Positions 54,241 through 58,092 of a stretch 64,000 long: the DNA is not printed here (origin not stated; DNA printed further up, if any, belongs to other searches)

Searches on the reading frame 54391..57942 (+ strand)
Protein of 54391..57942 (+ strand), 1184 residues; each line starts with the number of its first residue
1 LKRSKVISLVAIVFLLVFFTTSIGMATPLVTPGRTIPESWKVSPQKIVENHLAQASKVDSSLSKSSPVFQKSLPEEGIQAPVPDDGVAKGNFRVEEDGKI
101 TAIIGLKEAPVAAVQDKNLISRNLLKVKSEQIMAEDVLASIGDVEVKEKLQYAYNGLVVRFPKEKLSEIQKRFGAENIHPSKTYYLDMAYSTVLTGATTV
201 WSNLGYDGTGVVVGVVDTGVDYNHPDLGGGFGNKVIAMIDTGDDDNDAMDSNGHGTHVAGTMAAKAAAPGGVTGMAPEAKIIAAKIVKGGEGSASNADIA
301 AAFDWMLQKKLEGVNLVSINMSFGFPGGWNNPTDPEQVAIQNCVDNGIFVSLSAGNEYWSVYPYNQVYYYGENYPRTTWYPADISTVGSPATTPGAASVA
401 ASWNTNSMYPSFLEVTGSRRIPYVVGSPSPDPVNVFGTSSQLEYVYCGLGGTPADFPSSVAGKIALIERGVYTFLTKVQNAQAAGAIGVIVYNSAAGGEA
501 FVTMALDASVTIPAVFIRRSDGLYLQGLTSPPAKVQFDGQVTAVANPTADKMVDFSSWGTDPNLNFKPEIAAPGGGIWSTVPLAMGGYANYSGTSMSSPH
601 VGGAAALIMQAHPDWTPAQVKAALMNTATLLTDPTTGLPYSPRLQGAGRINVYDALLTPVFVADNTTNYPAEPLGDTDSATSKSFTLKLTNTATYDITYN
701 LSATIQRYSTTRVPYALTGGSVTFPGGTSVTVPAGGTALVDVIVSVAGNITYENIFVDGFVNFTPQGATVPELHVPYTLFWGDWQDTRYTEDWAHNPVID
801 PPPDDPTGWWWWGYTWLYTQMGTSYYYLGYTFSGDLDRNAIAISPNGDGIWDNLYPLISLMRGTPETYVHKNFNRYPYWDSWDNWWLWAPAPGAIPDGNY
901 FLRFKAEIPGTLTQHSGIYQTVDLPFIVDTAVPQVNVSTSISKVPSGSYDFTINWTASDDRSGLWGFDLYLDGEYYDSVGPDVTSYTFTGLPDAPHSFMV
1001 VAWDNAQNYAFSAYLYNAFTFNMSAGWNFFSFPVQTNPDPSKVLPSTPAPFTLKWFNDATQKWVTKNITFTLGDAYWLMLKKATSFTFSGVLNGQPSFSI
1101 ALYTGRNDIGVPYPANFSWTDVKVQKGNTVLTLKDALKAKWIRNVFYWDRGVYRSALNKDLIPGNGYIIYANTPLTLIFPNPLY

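Call 5: search_protein_families(library=pfam, proteins=[window:54391-57942:+], max_evalue=0.1)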
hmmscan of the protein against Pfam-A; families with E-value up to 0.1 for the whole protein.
window:54391-57942:+ (1184 aa): 3 families
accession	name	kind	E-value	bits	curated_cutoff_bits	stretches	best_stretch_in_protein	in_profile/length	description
PF00082.27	Peptidase_S8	-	3.3e-56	191.2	21.8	1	208-648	1-288/288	Subtilase family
PF02225.27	PA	-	1.8e-18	66.9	23.9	1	450-524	12-94/95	PA domain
PF06280.18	fn3_5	-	2.9e-10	41.3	27.6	1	675-778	4-112/112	Fn3-like domain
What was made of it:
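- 54391..57945 (+): Upstream gene for a 1184-aa secreted S8 subtilase (S8, PA and Fn3-like domains). It is the second protease of the surface-protein cluster. Pfam (call 5).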
